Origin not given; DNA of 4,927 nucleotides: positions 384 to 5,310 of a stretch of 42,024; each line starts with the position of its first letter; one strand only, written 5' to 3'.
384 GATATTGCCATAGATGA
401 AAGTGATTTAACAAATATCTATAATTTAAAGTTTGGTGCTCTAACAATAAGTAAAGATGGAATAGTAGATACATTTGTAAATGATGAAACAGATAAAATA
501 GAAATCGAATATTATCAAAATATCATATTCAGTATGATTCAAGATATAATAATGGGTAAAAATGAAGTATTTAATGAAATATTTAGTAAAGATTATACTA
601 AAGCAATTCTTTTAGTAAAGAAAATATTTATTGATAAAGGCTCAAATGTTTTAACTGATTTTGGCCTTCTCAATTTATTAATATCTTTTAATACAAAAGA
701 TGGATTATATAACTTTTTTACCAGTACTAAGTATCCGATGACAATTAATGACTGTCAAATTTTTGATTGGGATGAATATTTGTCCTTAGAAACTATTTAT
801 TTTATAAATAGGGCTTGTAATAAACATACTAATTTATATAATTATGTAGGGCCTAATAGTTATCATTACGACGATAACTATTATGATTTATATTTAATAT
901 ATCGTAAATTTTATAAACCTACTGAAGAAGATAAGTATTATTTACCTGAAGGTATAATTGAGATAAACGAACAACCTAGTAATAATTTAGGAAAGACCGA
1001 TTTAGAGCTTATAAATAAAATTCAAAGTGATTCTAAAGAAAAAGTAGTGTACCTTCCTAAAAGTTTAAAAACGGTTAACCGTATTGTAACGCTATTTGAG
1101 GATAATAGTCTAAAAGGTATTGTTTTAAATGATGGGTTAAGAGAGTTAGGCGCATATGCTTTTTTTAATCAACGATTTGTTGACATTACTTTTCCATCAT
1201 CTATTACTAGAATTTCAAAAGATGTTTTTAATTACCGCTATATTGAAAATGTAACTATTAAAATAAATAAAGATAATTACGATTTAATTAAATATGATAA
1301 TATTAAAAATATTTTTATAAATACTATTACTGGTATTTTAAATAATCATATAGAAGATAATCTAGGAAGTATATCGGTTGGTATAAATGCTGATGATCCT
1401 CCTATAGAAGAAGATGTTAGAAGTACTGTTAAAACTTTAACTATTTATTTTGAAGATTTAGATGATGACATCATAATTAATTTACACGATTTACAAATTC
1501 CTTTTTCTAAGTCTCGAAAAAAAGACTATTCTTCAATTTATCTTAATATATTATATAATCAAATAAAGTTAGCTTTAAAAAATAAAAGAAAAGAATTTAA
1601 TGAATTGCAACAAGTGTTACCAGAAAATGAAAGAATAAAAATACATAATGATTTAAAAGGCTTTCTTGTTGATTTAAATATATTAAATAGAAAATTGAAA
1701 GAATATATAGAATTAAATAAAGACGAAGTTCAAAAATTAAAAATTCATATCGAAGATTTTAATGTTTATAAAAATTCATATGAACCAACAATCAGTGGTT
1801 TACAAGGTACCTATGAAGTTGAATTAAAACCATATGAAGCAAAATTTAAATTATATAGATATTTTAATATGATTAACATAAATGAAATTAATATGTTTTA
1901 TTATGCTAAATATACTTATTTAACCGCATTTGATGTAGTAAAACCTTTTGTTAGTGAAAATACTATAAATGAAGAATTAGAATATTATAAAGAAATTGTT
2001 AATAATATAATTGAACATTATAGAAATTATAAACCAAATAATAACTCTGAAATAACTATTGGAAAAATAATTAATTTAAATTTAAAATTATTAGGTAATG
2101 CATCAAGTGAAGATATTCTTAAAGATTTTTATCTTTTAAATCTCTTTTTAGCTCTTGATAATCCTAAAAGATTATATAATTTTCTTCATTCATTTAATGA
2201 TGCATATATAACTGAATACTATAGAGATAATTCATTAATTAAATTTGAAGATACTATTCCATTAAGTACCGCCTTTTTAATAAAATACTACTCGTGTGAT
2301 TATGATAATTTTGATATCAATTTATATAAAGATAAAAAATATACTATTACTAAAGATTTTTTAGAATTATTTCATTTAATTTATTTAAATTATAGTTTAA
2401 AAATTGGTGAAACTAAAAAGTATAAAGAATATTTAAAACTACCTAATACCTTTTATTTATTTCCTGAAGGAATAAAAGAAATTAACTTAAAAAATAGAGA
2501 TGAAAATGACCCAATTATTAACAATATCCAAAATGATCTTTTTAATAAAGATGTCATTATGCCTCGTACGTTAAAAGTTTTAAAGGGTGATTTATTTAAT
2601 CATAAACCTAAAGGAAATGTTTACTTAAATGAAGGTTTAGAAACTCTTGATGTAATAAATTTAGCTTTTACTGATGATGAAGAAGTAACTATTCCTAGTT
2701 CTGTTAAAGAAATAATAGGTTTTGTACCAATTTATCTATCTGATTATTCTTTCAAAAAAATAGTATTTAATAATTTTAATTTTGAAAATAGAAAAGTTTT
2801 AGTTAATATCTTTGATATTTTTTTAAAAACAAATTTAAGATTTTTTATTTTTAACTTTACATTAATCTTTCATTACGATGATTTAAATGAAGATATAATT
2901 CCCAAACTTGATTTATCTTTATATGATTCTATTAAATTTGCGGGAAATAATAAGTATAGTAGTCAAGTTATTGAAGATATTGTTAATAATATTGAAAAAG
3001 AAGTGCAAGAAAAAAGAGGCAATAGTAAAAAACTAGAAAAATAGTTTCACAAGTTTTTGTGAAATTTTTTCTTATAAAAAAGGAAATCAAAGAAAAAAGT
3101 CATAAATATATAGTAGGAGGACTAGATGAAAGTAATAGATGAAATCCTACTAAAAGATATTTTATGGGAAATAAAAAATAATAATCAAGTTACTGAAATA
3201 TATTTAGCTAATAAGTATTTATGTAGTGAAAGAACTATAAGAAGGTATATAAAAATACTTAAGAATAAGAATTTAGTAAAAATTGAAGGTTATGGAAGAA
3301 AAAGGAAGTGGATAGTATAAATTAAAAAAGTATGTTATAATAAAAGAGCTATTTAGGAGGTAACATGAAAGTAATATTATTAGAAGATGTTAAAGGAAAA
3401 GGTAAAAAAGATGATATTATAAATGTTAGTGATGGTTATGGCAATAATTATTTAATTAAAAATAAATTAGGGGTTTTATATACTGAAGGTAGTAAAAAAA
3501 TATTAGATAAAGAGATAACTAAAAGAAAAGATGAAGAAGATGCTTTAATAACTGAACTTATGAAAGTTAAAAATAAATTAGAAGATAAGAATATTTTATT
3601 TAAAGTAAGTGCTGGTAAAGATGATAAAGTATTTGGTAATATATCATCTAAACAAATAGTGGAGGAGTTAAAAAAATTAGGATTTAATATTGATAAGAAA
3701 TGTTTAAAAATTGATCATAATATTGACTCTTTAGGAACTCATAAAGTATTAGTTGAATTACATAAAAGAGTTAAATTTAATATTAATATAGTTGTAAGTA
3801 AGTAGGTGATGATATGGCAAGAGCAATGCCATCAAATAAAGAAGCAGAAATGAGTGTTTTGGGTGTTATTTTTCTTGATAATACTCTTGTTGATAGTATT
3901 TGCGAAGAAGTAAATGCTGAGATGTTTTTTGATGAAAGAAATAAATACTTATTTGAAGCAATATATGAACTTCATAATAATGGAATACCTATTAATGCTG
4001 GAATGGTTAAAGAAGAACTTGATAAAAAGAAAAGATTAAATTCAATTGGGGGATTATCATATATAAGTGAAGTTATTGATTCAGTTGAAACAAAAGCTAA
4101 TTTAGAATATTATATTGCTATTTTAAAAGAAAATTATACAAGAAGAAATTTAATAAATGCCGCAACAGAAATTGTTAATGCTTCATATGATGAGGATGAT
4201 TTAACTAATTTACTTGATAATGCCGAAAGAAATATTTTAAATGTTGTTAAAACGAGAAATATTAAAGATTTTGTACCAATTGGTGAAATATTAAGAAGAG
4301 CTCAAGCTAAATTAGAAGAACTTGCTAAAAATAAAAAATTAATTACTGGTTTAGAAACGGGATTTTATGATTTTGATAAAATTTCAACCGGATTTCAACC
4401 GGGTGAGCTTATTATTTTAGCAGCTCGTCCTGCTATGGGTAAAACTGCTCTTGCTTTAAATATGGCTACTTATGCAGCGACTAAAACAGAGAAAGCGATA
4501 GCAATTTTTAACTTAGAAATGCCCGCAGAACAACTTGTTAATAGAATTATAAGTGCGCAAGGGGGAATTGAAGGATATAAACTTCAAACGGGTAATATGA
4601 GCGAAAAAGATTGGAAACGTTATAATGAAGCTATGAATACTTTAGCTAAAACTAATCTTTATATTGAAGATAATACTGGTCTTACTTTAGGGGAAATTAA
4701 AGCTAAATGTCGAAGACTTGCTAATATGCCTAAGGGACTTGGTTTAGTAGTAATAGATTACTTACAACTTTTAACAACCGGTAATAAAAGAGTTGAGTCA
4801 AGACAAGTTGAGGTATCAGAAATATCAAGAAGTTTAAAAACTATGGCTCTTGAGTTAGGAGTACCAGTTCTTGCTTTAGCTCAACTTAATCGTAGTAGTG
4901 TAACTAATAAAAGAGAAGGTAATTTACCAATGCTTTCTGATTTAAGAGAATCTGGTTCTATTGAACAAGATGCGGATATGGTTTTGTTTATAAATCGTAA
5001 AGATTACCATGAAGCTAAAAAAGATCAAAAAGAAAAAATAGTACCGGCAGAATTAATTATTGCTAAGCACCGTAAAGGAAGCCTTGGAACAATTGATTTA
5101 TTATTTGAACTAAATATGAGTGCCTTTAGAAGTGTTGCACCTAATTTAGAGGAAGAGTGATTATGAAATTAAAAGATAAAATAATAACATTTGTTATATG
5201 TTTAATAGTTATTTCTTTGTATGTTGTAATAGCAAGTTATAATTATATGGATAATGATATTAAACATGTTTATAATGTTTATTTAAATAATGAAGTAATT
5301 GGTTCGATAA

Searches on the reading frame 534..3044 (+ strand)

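Call 90: search_protein_families(library=pfam, proteins=[window:534-3044:+], max_evalue=0.00001)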
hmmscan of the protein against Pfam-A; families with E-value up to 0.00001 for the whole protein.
window:534-3044:+ (836 aa): 1 family
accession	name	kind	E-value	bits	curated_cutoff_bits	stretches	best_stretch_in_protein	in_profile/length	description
PF13306.12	LRR_5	-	8.1e-08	32.7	27.7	1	173-269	17-116/127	BspA type Leucine rich repeat region (6 copies)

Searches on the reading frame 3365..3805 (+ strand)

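Call 90: search_protein_families(library=pfam, proteins=[window:3365-3805:+], max_evalue=0.00001)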
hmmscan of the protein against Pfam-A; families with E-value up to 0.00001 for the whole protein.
window:3365-3805:+ (146 aa): 2 families
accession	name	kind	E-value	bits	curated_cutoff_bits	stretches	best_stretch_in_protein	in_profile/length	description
PF03948.19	Ribosomal_L9_C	-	1.7e-20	73.7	23.2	1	65-145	3-85/86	Ribosomal protein L9, C-terminal domain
PF01281.25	Ribosomal_L9_N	-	7.3e-20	70.7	20.7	1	1-46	1-46/47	Ribosomal protein L9, N-terminal domain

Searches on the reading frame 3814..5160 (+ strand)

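Call 90: search_protein_families(library=pfam, proteins=[window:3814-5160:+], max_evalue=0.00001)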
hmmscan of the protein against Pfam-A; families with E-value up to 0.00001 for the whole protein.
window:3814-5160:+ (448 aa): 3 families
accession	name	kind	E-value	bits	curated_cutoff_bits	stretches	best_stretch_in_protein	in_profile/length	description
PF03796.21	DnaB_C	-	5.8e-97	324.5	27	1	179-439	1-254/255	DnaB-like helicase C terminal domain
PF00772.26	DnaB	-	3.5e-28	98.1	23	1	5-106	2-103/103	DnaB-like helicase N terminal domain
PF13481.12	AAA_25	-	1.1e-11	45.1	27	1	193-359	28-191/195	AAA domain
